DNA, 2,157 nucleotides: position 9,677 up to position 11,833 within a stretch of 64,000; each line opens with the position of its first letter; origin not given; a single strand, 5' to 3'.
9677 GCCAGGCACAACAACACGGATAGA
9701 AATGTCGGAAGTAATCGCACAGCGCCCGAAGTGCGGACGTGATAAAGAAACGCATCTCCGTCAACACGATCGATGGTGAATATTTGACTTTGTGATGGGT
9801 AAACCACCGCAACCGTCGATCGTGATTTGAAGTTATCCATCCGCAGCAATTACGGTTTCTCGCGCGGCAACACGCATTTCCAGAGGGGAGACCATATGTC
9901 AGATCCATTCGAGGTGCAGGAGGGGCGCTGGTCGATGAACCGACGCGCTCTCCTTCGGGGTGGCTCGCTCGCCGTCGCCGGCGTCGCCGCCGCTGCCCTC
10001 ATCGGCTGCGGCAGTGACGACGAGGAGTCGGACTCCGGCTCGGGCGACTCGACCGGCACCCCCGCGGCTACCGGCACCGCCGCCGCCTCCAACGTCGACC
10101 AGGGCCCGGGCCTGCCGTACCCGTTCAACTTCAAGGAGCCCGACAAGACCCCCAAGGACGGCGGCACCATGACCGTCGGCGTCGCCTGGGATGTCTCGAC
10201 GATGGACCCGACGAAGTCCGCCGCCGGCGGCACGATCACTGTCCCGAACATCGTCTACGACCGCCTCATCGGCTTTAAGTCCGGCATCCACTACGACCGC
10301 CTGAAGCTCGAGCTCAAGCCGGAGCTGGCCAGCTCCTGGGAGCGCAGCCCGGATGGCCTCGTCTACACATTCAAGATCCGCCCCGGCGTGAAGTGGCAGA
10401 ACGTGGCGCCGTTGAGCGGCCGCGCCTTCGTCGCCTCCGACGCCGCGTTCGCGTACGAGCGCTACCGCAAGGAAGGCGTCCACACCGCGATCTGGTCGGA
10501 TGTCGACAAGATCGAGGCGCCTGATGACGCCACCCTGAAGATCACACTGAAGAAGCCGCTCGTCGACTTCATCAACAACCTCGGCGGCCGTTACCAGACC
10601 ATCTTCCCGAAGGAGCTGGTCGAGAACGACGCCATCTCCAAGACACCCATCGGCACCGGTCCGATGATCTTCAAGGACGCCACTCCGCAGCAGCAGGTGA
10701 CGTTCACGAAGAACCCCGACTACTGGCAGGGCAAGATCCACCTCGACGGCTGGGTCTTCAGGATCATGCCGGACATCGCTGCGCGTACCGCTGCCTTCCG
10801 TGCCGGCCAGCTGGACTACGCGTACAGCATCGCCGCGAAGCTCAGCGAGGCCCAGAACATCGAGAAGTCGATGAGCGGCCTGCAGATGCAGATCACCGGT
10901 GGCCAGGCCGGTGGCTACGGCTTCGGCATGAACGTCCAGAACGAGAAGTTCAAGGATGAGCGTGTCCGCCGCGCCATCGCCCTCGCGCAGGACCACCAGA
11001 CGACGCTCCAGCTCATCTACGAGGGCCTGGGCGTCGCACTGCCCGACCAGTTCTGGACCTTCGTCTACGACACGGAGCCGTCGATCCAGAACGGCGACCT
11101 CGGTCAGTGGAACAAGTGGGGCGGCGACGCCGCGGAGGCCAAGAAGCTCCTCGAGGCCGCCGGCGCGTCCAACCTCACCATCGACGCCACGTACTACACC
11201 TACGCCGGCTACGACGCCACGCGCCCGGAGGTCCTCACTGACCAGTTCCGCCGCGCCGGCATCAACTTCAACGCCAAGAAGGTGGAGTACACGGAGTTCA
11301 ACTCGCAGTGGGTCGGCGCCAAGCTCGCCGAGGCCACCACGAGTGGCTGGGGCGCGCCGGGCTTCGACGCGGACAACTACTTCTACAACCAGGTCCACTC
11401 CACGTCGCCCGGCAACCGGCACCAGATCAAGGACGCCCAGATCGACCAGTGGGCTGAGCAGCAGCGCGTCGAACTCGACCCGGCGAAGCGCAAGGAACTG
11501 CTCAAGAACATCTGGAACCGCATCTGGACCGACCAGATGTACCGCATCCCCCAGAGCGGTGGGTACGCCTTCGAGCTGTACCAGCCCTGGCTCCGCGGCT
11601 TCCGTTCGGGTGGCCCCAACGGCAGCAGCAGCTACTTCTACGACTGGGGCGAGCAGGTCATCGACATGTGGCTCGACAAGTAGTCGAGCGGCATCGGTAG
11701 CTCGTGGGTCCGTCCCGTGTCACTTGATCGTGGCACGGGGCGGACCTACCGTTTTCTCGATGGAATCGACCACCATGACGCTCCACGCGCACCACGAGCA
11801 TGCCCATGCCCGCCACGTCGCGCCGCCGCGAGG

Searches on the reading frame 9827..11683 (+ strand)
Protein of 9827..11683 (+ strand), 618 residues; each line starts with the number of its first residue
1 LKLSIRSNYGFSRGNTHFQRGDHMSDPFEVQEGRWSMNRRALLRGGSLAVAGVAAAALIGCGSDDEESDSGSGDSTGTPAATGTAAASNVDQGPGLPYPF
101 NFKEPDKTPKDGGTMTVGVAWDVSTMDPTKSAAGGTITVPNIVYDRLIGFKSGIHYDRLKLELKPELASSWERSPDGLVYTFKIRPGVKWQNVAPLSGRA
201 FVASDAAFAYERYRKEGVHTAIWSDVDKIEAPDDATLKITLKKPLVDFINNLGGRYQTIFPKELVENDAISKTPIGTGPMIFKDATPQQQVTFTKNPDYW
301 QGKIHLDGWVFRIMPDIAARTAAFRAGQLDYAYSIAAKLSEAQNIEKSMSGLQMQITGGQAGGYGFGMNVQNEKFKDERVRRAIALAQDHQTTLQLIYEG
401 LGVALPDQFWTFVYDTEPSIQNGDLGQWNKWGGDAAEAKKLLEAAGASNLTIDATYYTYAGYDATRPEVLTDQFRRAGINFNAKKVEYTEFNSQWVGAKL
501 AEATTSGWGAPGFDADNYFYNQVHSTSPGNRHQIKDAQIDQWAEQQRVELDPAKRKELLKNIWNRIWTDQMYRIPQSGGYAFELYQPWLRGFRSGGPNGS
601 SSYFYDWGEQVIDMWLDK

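Call 55: search_protein_families(library=pfam, proteins=[window:9827-11683:+], max_evalue=0.00001)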
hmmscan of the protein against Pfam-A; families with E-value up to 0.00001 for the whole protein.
window:9827-11683:+ (618 aa): 1 family
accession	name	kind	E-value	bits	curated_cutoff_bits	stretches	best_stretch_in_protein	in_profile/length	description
PF00496.27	SBP_bac_5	-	3.2e-69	234.2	32.4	1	162-527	1-365/368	Bacterial extracellular solute-binding proteins, family 5 Middle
